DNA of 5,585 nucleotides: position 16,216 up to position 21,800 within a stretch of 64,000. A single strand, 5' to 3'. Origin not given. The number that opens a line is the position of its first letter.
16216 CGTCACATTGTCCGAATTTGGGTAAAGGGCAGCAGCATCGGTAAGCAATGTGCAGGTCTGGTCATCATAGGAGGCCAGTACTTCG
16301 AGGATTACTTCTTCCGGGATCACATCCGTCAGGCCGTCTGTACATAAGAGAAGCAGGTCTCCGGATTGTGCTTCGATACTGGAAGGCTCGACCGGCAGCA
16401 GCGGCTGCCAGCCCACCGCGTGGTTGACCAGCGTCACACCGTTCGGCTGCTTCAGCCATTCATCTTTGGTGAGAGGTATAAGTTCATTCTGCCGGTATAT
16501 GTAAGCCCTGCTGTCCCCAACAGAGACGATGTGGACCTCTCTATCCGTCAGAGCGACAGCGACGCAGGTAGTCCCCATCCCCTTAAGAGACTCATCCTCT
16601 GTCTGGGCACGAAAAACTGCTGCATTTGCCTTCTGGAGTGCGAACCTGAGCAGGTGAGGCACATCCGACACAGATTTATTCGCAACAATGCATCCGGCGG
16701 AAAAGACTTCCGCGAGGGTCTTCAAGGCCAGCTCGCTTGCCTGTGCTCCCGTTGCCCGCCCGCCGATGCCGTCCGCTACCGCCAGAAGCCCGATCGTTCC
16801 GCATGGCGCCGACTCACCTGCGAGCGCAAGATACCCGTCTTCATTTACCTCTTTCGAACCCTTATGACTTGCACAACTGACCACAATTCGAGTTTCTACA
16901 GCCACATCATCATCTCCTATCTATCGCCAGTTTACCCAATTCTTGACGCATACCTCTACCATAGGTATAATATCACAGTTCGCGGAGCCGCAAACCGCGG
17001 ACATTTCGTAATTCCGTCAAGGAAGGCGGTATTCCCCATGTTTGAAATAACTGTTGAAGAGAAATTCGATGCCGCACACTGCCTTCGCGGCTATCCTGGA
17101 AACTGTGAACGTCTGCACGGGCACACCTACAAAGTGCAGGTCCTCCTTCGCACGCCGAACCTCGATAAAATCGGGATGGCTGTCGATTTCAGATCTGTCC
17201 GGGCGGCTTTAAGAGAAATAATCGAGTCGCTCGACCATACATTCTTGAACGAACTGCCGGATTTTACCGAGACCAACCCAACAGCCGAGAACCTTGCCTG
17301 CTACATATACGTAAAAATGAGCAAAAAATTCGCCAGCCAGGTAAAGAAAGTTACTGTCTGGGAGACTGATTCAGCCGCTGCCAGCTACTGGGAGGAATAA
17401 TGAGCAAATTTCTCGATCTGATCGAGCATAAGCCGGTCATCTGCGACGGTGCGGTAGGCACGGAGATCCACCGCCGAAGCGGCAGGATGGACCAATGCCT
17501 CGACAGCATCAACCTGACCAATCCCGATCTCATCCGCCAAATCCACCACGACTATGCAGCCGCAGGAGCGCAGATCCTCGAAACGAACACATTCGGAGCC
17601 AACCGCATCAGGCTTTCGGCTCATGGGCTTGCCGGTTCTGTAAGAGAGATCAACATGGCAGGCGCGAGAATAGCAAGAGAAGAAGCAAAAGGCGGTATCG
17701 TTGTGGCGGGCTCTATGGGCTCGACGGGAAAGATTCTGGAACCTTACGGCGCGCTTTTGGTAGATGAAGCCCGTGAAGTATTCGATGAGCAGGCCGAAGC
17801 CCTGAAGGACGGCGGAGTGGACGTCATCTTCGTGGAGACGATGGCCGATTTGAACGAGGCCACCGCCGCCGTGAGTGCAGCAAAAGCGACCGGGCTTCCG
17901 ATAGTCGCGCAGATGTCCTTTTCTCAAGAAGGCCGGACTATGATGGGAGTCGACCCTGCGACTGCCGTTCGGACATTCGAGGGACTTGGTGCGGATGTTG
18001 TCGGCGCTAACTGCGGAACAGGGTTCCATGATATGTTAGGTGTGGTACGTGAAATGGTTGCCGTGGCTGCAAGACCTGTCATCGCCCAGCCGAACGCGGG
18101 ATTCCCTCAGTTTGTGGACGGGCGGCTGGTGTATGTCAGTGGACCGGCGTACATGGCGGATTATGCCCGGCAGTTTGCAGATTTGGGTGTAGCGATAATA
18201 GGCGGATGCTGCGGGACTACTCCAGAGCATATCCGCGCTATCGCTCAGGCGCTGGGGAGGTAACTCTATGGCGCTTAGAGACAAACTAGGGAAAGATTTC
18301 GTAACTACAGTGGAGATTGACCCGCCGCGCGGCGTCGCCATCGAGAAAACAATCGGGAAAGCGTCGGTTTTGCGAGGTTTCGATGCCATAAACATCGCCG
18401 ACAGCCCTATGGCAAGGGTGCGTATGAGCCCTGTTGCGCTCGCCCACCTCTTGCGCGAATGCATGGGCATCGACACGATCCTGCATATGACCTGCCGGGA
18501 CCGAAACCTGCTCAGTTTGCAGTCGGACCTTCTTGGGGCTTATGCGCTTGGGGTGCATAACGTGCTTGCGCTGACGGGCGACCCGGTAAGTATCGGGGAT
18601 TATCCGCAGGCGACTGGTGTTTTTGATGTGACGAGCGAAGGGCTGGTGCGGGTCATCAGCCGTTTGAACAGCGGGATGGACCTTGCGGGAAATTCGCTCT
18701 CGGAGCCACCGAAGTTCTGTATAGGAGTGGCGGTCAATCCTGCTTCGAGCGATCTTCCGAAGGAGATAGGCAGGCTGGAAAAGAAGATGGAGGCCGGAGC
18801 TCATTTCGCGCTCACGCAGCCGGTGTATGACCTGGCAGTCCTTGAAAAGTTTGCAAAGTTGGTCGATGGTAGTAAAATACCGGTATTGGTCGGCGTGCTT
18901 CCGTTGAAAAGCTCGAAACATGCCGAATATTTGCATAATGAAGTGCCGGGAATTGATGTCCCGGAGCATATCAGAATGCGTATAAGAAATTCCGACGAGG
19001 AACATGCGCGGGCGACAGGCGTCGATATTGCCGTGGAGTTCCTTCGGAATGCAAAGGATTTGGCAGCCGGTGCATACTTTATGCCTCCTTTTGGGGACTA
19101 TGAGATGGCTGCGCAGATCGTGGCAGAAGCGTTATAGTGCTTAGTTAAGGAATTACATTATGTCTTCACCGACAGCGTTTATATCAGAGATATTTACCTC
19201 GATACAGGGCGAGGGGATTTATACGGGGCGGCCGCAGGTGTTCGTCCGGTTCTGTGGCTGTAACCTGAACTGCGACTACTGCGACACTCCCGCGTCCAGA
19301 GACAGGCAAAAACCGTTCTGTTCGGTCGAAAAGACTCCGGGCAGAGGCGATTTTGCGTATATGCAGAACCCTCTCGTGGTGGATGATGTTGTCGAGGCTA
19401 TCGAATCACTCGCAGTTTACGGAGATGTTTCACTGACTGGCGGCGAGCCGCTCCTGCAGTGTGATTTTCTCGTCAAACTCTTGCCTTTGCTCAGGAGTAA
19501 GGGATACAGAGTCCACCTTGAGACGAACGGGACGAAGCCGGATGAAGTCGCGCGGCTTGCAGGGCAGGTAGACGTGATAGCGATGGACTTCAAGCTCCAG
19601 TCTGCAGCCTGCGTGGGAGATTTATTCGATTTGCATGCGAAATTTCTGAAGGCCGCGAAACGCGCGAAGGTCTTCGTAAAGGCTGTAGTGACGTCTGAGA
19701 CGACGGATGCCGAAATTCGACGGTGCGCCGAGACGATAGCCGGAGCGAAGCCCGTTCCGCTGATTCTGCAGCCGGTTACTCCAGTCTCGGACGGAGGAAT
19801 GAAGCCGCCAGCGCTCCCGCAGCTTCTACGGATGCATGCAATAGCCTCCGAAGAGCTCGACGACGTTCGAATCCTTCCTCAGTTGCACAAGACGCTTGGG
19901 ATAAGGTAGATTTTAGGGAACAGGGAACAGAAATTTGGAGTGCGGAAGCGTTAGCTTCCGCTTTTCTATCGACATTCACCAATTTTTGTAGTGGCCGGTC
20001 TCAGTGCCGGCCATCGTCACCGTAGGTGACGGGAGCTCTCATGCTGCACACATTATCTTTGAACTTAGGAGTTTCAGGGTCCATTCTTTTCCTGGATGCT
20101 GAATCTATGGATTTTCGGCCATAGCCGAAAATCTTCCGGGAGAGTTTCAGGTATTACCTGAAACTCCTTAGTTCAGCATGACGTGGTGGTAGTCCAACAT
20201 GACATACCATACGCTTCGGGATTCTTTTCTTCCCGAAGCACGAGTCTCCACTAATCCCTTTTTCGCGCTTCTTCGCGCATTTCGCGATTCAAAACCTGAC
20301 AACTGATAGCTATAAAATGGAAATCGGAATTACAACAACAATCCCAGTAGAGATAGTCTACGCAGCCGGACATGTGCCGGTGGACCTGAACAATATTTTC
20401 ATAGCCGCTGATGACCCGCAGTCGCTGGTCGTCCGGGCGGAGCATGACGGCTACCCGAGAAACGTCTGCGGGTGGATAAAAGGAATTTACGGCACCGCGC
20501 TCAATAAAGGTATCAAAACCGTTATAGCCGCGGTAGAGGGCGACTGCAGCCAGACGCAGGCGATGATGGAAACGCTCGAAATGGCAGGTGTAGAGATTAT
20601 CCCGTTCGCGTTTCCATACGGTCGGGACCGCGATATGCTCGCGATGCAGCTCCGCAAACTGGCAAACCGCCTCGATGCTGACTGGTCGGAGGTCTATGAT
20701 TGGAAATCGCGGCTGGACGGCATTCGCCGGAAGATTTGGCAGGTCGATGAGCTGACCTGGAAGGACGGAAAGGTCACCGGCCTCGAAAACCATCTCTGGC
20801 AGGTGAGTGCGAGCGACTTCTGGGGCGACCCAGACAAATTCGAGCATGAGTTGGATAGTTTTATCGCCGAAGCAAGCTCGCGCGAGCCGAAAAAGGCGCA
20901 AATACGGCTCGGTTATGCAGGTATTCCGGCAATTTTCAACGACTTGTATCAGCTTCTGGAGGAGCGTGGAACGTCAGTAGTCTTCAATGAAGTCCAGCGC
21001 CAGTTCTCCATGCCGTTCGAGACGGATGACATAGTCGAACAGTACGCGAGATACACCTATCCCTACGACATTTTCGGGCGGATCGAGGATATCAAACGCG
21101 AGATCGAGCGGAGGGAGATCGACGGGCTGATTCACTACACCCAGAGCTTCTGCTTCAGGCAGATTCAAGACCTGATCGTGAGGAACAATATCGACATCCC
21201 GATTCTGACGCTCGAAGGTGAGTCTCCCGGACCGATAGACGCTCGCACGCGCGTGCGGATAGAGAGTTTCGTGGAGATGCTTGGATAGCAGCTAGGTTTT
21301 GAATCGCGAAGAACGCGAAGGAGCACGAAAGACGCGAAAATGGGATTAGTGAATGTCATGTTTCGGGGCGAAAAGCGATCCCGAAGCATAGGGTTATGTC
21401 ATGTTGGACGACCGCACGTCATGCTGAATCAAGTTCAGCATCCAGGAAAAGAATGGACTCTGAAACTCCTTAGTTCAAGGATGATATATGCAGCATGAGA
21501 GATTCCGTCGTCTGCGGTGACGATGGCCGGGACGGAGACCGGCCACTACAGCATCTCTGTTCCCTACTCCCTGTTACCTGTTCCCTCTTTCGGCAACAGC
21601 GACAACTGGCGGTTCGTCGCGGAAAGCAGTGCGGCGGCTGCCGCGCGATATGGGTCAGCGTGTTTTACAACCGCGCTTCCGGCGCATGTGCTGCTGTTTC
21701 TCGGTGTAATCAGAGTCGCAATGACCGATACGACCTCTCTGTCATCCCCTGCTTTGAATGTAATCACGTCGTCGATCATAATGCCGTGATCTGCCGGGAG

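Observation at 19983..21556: Single HgdB/BcrC-family gene exactly bracketed by approximately 260-310 bp imperfect inverted repeats built from modular hairpin units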

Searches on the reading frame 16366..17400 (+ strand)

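Call 9: search_protein_families(library=pfam, proteins=[window:16366-17400:+])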
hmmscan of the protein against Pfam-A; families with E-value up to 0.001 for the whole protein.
window:16366-17400:+ (344 aa): 1 family
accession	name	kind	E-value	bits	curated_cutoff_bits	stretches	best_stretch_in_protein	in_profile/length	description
PF01242.24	PTPS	-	9.6e-41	139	22.4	1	227-344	1-121/121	6-pyruvoyl tetrahydropterin synthase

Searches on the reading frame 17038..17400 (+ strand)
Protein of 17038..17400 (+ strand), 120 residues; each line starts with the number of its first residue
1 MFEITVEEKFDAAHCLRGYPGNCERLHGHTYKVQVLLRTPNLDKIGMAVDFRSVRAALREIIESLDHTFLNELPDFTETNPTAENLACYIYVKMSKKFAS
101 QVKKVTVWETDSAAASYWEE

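Call 54: search_protein_families(library=ncbifam, proteins=[window:17038-17400:+], max_evalue=0.00001)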
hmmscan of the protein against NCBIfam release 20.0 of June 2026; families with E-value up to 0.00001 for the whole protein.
window:17038-17400:+ (120 aa): 3 families
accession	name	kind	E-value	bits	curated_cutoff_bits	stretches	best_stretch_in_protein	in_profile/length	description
TIGR03367.1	queuosine_QueD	equivalog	3.1e-30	104.4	89.25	1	3-95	1-91/92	6-carboxytetrahydropterin synthase QueD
TIGR00039.1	6PTHBS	subfamily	6.4e-26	91.1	125.5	1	1-117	1-119/124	6-pyruvoyl tetrahydropterin synthase/6-carboxytetrahydropterin synthase family protein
TIGR03112.1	6_pyr_pter_rel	hypoth_equivalog_domain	2.8e-10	40.5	69.35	1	11-103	8-95/113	6-pyruvoyl tetrahydropterin synthase-related domain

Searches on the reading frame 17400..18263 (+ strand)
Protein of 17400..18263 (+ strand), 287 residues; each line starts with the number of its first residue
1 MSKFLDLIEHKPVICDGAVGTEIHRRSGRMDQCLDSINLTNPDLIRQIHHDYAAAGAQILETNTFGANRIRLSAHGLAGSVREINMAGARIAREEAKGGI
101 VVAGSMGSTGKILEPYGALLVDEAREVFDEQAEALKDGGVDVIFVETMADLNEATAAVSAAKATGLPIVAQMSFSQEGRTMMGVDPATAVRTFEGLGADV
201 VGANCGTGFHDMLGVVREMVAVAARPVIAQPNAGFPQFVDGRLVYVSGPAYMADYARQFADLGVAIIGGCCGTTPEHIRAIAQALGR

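Call 9: search_protein_families(library=pfam, proteins=[window:17400-18263:+])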
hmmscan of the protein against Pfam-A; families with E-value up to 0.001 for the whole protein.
window:17400-18263:+ (287 aa): 1 family
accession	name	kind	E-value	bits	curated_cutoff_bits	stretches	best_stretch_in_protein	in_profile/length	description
PF02574.22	S-methyl_trans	-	6.8e-77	259.6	22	1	13-285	1-283/283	Homocysteine S-methyltransferase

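Call 54: search_protein_families(library=ncbifam, proteins=[window:17400-18263:+], max_evalue=0.00001)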
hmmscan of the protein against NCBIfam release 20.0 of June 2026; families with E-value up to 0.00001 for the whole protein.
window:17400-18263:+ (287 aa): 5 families
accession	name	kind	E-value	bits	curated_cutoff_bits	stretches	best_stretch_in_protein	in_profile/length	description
NF006396.0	PRK08645.1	equivalog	1.8e-96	323.6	453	1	2-285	2-284/611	bifunctional homocysteine S-methyltransferase/methylenetetrahydrofolate reductase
NF005718.0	PRK07534.1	equivalog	6.9e-83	278.7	338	1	4-285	6-294/337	betaine--homocysteine S-methyltransferase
TIGR02082.1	metH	equivalog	1.9e-55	188.1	1010.85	1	29-284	36-311/1182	methionine synthase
NF007024.0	PRK09490.1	equivalog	3.1e-45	154.4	1497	1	34-285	57-329/1234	methionine synthase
NF007020.0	PRK09485.1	equivalog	5.5e-33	114.3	215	1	3-285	3-303/306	homocysteine S-methyltransferase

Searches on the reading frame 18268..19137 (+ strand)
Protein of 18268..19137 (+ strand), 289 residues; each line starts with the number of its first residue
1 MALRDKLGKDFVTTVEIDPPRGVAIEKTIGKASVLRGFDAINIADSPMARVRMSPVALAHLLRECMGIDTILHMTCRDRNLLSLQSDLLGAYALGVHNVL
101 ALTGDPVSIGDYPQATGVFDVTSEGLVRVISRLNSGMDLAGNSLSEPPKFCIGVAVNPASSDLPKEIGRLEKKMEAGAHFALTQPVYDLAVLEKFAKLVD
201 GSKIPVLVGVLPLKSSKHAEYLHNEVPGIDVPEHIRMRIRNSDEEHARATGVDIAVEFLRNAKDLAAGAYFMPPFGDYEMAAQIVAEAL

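Call 9: search_protein_families(library=pfam, proteins=[window:18268-19137:+])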
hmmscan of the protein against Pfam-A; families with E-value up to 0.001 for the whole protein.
window:18268-19137:+ (289 aa): 1 family
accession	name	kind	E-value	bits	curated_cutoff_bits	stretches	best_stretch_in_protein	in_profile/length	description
PF02219.23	MTHFR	-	3.8e-35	122.1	24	1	9-261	9-259/287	Methylenetetrahydrofolate reductase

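Call 54: search_protein_families(library=ncbifam, proteins=[window:18268-19137:+], max_evalue=0.00001)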
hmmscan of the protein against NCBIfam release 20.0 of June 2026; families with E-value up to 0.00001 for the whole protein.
window:18268-19137:+ (289 aa): 4 families
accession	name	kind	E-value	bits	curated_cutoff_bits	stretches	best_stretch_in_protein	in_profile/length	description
NF006396.0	PRK08645.1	equivalog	1.3e-109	367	453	1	3-286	314-600/611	bifunctional homocysteine S-methyltransferase/methylenetetrahydrofolate reductase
TIGR00677.1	fadh2_euk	equivalog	5.5e-24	85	310.05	1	56-261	48-248/281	methylenetetrahydrofolate reductase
TIGR00676.1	fadh2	equivalog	5e-23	81.8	293.7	1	16-259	4-245/275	methylenetetrahydrofolate reductase [NAD(P)H]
NF006950.0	PRK09432.1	equivalog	2.4e-06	27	382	1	56-259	71-261/296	methylenetetrahydrofolate reductase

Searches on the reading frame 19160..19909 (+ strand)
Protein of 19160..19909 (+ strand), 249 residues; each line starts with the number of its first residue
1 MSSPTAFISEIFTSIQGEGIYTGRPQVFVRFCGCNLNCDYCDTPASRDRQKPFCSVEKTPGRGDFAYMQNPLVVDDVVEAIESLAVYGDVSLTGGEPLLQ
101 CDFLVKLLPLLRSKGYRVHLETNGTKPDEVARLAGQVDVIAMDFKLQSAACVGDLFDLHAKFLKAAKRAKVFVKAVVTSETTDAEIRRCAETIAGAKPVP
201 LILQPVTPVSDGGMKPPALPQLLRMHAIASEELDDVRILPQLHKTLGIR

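Call 9: search_protein_families(library=pfam, proteins=[window:19160-19909:+])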
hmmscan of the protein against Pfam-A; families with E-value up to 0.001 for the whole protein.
window:19160-19909:+ (249 aa): 2 families
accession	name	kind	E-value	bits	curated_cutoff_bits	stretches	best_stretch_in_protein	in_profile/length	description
PF04055.27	Radical_SAM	-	9e-15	55.7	29.5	1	31-150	4-113/166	Radical SAM superfamily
PF13353.11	Fer4_12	-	1.3e-07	32.4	22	1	16-132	2-99/137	4Fe-4S single cluster domain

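Call 54: search_protein_families(library=ncbifam, proteins=[window:19160-19909:+], max_evalue=0.00001)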
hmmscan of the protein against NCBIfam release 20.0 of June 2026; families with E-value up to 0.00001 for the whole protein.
window:19160-19909:+ (249 aa): 20 families
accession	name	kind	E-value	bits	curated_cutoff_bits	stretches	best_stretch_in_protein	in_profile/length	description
TIGR03963.1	rSAM_QueE_Clost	equivalog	6.5e-24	84.8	260.1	1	8-191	3-165/219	putative 7-carboxy-7-deazaguanine synthase QueE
TIGR03365.1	Bsubt_queE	equivalog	1.4e-22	80.4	206.1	1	8-245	5-230/238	7-carboxy-7-deazaguanine synthase QueE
TIGR04349.1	rSAM_QueE_gams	hypoth_equivalog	1.4e-19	70.6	300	2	8-44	3-39/210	7-carboxy-7-deazaguanine synthase QueE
TIGR04508.1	queE_Cx14CxxC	equivalog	3.8e-18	66.1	240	1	8-128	3-121/208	7-carboxy-7-deazaguanine synthase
TIGR02495.1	NrdG2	equivalog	7.6e-17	61.3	131.15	1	21-158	13-138/193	anaerobic ribonucleoside-triphosphate reductase activating protein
TIGR04322.1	rSAM_QueE_Ecoli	equivalog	6e-16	58.6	200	1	12-127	1-116/215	7-carboxy-7-deazaguanine synthase QueE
TIGR02494.1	PFLE_PFLC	subfamily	3e-12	46.4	174.35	1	73-159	105-197/293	glycyl-radical enzyme activating protein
TIGR02493.1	PFLA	equivalog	4.7e-12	45.8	231.75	1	10-184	6-172/235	pyruvate formate-lyase-activating protein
NF043069.1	T4HPD_activ_SAM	equivalog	1.8e-10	40.7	425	1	87-147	124-185/299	trans-4-hydroxy-L-proline dehydratase activase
NF048010.1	SfplDhtActHpsHDes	equivalog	3.7e-10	39.1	430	1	72-147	112-193/298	(2S)-3-sulfopropanediol dehydratase activating enzyme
TIGR04395.1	cutC_activ_rSAM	equivalog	8.5e-09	35.1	360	0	75-146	113-190/309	choline TMA-lyase-activating enzyme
NF007483.0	PRK10076.1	equivalog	1.2e-08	34.5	326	1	85-160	116-192/292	[formate-C-acetyltransferase]-activating enzyme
TIGR04041.1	activase_YjjW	hypoth_equivalog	4.5e-08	32.8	250.2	0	72-147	93-170/276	YjjW family glycine radical enzyme activase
NF033719.1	ind_deCO2_activ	equivalog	4.9e-08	32.6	425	0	72-145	111-189/302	indoleacetate decarboxylase activase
NF033640.1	N_Twi_rSAM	subfamily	1.2e-07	31.2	170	1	34-129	121-218/398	twitch domain-containing radical SAM protein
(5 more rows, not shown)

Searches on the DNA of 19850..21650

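Call 66: search_rna_families(source=window, start=19850, end=21650, threshold=evalue, max_evalue=1)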
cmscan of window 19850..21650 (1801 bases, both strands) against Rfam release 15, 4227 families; matches with E-value up to 1: 2.
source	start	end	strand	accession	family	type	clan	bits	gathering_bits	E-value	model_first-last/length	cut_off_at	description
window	19931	19961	-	RF01116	Yfr1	Gene; sRNA;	-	23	38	0.082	1-59/59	no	Cyanobacterial functional RNA 1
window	20698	20715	+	RF03139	S4-Bacteroidia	Cis-reg; leader;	CL00119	19.3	34.7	0.45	1-34/34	no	S4-Bacteroidia ribosomal protein leader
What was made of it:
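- Tried and rejected: At E <= 1 (call 66) there were only two chance-level hits.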
